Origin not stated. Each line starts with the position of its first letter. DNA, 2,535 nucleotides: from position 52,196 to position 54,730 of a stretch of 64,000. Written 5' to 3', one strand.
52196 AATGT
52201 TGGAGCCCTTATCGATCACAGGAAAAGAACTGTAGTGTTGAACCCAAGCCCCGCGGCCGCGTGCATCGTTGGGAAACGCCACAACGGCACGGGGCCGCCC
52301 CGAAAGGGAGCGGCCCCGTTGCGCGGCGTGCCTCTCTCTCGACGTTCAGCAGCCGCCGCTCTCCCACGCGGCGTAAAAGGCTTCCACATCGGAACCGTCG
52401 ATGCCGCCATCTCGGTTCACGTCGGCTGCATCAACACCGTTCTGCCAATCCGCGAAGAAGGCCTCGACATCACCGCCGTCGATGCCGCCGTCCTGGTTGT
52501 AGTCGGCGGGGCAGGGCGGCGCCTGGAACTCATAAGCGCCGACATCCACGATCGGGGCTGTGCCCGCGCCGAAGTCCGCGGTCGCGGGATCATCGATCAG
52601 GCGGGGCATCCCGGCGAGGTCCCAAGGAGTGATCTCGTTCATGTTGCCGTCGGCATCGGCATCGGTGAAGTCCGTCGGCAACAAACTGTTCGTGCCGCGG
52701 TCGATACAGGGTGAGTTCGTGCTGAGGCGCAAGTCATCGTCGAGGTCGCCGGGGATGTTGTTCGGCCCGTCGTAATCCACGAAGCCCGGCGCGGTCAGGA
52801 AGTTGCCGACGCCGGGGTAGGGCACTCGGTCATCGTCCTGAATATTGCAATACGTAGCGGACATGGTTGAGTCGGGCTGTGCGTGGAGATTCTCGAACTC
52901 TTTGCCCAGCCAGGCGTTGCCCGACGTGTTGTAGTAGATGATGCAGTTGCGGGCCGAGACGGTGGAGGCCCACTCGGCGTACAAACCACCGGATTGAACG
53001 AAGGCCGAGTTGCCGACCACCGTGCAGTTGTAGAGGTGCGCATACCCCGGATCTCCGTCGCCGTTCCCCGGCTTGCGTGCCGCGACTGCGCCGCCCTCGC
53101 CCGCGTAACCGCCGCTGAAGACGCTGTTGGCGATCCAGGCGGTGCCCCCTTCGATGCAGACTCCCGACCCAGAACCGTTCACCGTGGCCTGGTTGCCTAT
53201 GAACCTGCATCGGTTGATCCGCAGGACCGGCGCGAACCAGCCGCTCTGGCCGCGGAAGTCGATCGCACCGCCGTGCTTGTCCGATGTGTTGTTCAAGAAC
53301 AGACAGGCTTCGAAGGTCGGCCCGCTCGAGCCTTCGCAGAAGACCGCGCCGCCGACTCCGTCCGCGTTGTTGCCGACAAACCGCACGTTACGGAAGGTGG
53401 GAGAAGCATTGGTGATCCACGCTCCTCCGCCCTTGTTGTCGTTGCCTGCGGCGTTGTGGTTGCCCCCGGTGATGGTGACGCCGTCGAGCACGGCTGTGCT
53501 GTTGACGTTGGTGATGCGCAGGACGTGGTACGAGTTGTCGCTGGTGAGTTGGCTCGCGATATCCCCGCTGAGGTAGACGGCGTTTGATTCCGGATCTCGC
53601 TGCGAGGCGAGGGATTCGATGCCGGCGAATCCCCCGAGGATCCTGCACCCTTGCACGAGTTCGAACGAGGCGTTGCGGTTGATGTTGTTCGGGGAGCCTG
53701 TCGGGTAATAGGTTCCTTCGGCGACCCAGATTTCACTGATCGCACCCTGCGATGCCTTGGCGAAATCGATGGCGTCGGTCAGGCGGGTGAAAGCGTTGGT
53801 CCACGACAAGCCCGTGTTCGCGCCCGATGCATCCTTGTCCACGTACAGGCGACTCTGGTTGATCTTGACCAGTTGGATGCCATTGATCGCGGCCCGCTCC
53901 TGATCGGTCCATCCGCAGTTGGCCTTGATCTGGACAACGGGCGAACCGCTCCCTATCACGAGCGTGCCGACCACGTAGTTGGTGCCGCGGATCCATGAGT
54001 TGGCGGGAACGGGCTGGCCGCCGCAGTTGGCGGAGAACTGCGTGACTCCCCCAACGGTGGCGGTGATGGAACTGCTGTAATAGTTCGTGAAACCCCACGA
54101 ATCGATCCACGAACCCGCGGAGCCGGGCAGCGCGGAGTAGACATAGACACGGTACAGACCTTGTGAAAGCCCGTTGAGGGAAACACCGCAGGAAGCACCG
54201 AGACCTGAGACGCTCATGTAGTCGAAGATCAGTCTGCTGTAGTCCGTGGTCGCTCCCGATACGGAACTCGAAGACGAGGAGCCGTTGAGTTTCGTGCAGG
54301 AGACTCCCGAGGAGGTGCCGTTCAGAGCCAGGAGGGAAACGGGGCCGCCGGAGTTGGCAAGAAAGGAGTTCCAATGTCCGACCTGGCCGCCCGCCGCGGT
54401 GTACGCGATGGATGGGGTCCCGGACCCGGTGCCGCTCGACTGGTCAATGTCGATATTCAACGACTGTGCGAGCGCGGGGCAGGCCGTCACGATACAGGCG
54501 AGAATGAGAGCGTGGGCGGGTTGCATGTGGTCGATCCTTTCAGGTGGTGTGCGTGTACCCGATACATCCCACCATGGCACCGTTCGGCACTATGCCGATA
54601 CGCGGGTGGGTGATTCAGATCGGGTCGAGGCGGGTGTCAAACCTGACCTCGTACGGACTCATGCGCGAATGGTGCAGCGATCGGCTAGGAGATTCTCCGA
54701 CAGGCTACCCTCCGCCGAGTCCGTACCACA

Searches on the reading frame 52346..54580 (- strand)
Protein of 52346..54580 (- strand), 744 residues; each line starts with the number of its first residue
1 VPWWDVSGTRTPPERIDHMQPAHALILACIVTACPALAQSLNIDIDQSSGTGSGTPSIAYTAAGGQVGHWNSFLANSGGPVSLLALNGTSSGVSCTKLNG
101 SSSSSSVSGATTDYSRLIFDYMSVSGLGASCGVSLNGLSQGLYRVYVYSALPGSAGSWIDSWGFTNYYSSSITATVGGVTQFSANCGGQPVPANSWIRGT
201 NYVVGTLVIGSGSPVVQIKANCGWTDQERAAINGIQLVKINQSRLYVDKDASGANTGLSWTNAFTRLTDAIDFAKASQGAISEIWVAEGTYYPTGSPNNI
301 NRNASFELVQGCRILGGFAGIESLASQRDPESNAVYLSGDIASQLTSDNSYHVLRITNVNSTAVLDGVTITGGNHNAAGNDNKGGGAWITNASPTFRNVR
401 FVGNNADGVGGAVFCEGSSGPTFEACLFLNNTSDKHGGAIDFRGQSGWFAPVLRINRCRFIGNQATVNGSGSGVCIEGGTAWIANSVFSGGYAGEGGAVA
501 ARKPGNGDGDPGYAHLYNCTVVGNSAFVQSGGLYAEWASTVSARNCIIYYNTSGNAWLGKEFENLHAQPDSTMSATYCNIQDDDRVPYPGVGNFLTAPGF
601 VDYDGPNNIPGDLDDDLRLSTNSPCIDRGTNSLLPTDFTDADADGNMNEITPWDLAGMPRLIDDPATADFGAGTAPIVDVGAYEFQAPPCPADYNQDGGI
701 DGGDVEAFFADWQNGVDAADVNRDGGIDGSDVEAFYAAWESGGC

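Call 8: search_protein_families(library=ncbifam, proteins=[window:52346-54580:-], max_evalue=1)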
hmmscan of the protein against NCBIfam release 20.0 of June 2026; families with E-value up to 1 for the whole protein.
window:52346-54580:- (744 aa): 4 families
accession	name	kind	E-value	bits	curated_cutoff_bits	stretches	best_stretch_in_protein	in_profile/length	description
NF041540.1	dockerin_GC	domain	5.1e-07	30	29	1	690-742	1-66/67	GC-type dockerin domain-anchored protein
NF041518.1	choice_anch_Q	domain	0.00076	19.7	25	1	617-686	17-58/58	choice-of-anchor Q domain-containing protein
TIGR01376.1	POMP_repeat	repeat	0.054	13.4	15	1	426-440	5-19/28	polymorphic outer membrane protein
NF041643.1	EAxFAS_anti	domain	0.12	12.1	27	0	727-740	9-22/35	EAxFAS motif-containing spurious protein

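Call 9: search_protein_families(library=pfam, proteins=[window:52346-54580:-], max_evalue=1)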
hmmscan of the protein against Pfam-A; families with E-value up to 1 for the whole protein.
window:52346-54580:- (744 aa): 4 families
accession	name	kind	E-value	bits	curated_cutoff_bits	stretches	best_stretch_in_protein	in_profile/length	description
PF07602.17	DUF1565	-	0.00032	20.5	20.3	1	260-414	11-154/257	Protein of unknown function (DUF1565)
PF00404.24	Dockerin_1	-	0.069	13.8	22.9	1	692-732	2-49/57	Dockerin type I domain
PF02415.23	Chlam_PMP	-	0.093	13.5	20.6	2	426-440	2-16/19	Chlamydia polymorphic membrane protein (Chlamydia_PMP) repeat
PF00853.24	Runt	-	0.3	11.2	27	1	336-405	24-90/129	Runt domain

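Call 44: find_encoding_contigs(protein=window:52346-54526:-, flank=10000, max_places=4)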
Protein window:52346-54526:- (726 aa): no gene with exactly this product is on record in the collection.

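Call 58: find_homologous_proteins(query=window:52349-54526:-, max_evalue=0.00001)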
Query window:52349-54526:- (726 aa): 385 proteins with E <= 0.00001 among 8000 candidates; the best 120 are listed.
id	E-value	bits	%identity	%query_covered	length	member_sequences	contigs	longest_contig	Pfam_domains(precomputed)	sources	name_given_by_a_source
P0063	0.0e+0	1628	98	100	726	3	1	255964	-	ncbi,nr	ncbi:MAG: hypothetical protein JNK25_13380 [Phycisphaerae bacterium]|nr:hypothetical protein [Phycis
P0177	1.8e-270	918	60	97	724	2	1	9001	-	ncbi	-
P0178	1.0e-253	862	56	97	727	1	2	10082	-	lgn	-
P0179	7.8e-253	859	56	97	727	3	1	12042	-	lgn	-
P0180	1.2e-217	743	52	94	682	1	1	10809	PF02415.24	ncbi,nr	ncbi:MAG: hypothetical protein NTV94_18290, partial [Planctomycetota bacterium]|nr:hypothetical prot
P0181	6.4e-121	423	39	96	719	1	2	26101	-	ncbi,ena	-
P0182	1.1e-112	396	39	95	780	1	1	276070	-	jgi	jgi:hypothetical protein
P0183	4.3e-112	394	37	99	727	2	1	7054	PF13229.13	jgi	jgi:hypothetical protein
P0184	7.8e-112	393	39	95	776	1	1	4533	-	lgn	-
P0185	3.4e-109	384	39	93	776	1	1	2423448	-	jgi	jgi:hypothetical protein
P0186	1.6e-105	372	37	62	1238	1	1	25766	PF02415.24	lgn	-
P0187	2.4e-100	355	35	63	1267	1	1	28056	PF02412.24,PF13229.13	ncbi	-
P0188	8.3e-92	327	33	63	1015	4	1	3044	PF13229.13,PF17161.11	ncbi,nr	ncbi:MAG: right-handed parallel beta-helix repeat-containing protein, partial [Phaeodactylibacter sp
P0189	2.5e-91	325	37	61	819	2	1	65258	PF02415.24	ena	-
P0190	4.4e-91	324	35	62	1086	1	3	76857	PF02415.24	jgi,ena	-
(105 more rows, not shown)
